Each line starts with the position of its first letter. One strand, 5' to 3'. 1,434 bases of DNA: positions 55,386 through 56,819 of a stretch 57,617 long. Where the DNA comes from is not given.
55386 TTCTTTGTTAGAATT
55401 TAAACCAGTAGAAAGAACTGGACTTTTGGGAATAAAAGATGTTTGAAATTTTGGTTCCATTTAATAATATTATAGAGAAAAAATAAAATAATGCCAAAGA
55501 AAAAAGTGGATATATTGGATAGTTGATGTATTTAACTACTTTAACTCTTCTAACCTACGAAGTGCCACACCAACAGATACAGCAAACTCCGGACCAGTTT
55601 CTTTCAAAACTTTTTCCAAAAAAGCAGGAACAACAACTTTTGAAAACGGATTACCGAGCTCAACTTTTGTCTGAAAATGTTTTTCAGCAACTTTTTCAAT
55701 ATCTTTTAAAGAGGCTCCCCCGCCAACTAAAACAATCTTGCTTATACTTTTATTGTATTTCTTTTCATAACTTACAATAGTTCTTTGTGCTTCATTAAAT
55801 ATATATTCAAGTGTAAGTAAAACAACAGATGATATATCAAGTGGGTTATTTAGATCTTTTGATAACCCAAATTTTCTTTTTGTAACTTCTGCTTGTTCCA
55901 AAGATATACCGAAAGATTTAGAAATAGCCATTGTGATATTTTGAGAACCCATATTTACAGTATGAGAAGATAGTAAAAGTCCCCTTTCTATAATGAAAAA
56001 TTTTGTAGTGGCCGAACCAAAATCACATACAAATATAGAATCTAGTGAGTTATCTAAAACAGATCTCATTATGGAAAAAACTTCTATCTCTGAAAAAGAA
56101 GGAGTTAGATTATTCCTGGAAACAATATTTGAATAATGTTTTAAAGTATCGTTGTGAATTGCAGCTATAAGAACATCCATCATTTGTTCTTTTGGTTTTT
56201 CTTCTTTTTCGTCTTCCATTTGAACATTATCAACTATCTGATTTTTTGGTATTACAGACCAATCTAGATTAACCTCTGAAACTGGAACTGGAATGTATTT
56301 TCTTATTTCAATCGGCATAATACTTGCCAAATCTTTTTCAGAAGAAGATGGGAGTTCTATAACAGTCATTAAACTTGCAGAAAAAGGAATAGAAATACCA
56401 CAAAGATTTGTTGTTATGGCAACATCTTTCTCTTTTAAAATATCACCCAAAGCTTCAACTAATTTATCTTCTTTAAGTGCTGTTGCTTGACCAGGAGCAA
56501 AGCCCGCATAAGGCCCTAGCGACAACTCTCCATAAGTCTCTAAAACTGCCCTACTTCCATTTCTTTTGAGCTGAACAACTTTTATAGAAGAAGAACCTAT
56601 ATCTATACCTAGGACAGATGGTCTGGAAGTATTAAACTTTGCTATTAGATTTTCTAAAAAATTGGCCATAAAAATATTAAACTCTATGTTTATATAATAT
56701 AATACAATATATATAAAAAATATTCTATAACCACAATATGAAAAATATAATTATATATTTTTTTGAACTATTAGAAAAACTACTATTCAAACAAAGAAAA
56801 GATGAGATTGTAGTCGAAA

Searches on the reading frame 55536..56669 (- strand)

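Call 94: search_protein_families(library=pfam, proteins=[window:55536-56669:-], max_evalue=0.00001)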
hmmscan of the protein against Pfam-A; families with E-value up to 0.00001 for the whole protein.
window:55536-56669:- (377 aa): 2 families
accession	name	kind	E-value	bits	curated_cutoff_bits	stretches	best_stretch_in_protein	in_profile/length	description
PF11104.14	PilM_2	-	4.1e-37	128.3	27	1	21-372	1-339/340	Type IV pilus assembly protein PilM;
PF14450.12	FtsA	-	2.3e-17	63.9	31.8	1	214-367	2-127/127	Cell division protein FtsA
